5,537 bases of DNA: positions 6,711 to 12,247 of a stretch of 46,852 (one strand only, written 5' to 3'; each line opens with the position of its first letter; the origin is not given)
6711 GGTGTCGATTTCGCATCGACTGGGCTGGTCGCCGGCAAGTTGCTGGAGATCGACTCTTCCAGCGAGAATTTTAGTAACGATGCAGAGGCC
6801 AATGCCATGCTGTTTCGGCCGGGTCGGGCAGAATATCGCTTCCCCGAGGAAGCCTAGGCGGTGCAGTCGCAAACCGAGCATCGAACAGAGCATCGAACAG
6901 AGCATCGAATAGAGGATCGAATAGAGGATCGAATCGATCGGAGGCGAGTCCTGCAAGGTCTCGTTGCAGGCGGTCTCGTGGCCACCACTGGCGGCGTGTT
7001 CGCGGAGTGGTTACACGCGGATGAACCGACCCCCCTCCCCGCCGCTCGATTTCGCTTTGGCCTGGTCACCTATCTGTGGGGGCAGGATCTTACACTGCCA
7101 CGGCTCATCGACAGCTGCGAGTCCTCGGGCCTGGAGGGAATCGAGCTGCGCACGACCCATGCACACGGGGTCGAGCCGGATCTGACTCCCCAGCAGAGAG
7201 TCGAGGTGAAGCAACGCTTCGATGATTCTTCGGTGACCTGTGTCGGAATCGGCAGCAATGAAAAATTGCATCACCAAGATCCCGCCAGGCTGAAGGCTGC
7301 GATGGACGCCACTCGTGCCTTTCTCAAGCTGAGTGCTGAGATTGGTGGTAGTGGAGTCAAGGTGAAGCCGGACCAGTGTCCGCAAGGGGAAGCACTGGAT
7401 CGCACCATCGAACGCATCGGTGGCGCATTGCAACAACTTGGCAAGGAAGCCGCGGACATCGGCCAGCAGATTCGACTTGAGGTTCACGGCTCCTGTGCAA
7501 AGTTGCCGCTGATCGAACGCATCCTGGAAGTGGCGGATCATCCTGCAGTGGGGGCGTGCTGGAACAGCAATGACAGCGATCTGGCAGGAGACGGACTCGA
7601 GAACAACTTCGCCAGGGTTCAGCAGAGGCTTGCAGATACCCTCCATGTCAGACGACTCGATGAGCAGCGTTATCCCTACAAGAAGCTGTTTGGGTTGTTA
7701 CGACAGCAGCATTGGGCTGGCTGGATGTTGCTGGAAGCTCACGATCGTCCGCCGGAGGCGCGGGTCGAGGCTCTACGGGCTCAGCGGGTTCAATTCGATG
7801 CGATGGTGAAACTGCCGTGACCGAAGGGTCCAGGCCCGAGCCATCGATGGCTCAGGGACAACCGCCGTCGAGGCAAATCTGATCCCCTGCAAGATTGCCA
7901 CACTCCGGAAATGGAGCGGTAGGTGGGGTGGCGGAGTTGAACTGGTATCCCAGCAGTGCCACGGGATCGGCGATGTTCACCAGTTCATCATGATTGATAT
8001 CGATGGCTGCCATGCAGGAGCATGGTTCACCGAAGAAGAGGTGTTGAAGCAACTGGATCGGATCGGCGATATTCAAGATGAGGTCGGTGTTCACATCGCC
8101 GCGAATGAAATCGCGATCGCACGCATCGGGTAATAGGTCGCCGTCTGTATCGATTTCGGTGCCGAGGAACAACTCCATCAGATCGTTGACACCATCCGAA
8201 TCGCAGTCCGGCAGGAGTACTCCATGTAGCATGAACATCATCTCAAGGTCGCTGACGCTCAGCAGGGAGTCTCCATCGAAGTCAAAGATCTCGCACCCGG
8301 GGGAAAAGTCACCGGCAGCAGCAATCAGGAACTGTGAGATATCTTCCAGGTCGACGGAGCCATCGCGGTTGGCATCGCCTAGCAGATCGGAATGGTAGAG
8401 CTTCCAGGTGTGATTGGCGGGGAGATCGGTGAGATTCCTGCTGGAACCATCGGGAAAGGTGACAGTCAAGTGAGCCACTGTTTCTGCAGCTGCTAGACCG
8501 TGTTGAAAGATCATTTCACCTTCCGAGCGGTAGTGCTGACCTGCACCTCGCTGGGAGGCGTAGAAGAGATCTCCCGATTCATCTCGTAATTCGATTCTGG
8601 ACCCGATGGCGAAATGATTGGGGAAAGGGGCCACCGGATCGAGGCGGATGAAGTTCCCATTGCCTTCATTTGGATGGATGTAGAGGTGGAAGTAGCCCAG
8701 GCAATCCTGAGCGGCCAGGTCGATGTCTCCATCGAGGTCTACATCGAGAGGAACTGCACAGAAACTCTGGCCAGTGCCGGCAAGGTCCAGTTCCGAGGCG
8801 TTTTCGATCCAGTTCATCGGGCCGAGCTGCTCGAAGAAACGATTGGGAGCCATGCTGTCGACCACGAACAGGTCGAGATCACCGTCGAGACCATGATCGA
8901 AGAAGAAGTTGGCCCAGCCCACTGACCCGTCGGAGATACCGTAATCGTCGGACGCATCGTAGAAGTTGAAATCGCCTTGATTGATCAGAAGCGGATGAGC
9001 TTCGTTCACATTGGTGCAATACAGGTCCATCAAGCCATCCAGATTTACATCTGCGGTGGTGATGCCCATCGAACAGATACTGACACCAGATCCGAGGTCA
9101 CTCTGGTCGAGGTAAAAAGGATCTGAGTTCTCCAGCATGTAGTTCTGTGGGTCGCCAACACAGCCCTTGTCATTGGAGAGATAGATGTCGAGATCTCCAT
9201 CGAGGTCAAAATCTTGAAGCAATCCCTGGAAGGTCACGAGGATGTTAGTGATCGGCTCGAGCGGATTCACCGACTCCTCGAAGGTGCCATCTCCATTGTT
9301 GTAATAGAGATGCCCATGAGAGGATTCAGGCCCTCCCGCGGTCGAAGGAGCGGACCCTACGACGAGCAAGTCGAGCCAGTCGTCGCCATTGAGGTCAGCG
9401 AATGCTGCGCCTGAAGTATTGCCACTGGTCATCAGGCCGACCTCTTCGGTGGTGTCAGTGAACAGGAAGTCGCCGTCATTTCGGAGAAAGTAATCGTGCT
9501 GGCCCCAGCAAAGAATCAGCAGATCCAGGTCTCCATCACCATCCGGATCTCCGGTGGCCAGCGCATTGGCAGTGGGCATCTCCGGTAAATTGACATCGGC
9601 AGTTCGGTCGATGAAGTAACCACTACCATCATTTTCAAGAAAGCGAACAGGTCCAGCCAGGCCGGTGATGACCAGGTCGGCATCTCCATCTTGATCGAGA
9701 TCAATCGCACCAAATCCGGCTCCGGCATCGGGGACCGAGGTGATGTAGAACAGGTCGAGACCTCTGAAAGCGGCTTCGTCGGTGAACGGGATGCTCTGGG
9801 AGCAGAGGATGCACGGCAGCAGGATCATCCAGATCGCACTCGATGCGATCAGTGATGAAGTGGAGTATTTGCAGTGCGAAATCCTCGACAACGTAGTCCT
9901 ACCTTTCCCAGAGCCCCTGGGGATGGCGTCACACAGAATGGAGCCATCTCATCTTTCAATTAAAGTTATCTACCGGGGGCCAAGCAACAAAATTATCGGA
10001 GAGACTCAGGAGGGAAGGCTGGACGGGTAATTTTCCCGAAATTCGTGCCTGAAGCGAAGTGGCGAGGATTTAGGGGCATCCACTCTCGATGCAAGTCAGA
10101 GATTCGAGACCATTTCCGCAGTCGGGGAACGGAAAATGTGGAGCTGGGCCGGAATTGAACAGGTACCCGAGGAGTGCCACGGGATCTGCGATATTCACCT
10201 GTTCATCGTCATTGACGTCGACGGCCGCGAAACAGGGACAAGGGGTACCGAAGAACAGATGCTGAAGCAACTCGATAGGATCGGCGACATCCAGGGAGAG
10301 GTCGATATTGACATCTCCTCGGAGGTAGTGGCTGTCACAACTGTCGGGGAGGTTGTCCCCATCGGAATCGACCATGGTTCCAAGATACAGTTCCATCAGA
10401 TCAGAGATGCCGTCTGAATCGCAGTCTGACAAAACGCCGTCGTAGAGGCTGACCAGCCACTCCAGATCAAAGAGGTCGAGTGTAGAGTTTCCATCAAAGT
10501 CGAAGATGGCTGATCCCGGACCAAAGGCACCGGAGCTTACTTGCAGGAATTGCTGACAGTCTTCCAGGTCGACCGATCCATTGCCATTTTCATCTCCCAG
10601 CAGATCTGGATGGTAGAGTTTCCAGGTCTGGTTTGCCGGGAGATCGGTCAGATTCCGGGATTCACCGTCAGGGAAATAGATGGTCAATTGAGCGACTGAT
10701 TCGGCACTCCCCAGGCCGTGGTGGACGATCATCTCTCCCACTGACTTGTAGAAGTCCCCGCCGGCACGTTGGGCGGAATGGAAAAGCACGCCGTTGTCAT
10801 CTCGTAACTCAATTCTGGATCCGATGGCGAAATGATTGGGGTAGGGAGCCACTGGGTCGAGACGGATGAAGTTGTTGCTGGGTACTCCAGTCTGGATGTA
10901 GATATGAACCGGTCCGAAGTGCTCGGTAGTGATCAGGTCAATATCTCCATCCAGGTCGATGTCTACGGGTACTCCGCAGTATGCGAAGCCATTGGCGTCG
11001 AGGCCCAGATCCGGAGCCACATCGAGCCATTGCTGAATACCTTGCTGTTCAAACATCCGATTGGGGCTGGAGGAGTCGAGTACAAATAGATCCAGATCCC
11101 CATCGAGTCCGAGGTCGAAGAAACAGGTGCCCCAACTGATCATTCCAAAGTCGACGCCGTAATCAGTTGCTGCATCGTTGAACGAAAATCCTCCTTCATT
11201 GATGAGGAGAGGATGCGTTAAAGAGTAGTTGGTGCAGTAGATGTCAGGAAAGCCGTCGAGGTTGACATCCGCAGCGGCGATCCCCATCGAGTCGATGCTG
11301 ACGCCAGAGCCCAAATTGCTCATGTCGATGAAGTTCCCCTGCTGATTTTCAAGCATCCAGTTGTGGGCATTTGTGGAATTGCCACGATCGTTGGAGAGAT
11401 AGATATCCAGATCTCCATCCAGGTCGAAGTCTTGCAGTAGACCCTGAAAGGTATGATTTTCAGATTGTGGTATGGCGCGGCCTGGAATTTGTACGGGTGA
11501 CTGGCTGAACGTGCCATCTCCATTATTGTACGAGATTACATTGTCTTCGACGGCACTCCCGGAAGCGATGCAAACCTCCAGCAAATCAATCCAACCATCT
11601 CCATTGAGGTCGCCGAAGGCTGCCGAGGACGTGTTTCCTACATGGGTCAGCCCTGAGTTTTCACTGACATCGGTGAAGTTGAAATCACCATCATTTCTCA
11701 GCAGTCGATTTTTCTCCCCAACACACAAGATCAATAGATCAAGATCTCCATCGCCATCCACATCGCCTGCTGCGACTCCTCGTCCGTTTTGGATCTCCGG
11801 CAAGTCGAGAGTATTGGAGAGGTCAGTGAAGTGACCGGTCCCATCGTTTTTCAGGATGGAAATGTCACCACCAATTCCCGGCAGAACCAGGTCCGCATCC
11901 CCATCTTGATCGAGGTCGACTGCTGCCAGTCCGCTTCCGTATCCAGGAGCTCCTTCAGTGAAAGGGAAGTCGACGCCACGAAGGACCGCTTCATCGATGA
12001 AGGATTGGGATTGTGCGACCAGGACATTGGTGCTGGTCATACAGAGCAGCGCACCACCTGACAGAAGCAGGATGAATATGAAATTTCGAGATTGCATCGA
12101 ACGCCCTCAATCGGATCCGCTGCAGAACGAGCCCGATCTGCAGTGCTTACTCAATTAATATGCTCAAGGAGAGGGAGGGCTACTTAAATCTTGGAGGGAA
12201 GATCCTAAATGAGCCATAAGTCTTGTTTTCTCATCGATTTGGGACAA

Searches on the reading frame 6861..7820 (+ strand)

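Call 82: search_protein_families(library=pfam, proteins=[window:6861-7820:+], max_evalue=0.00001)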
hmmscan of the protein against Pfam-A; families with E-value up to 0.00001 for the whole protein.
window:6861-7820:+ (319 aa): 1 family
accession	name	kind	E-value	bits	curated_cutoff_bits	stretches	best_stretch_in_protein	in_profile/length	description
PF01261.30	AP_endonuc_2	-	2.6e-14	54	31.1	1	84-302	2-239/249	Xylose isomerase-like TIM barrel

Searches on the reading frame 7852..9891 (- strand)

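Call 82: search_protein_families(library=pfam, proteins=[window:7852-9891:-], max_evalue=0.00001)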
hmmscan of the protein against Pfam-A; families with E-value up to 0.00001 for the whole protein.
window:7852-9891:- (679 aa): 2 families
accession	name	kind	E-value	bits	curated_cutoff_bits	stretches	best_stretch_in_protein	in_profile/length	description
PF13517.12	FG-GAP_3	-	1e-27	96.9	26.9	2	64-126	1-61/61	FG-GAP-like repeat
PF07593.17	UnbV_ASPIC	-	8e-08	32.5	23.4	1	428-496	1-67/68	ASPIC and UnbV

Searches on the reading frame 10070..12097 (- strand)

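Call 82: search_protein_families(library=pfam, proteins=[window:10070-12097:-], max_evalue=0.00001)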
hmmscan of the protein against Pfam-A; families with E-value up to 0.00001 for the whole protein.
window:10070-12097:- (675 aa): 2 families
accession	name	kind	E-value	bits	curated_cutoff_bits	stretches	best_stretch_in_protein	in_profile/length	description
PF13517.12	FG-GAP_3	-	9.8e-34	116.2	26.9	3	61-123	1-61/61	FG-GAP-like repeat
PF07593.17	UnbV_ASPIC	-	1.1e-10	41.6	23.4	1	424-492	1-67/68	ASPIC and UnbV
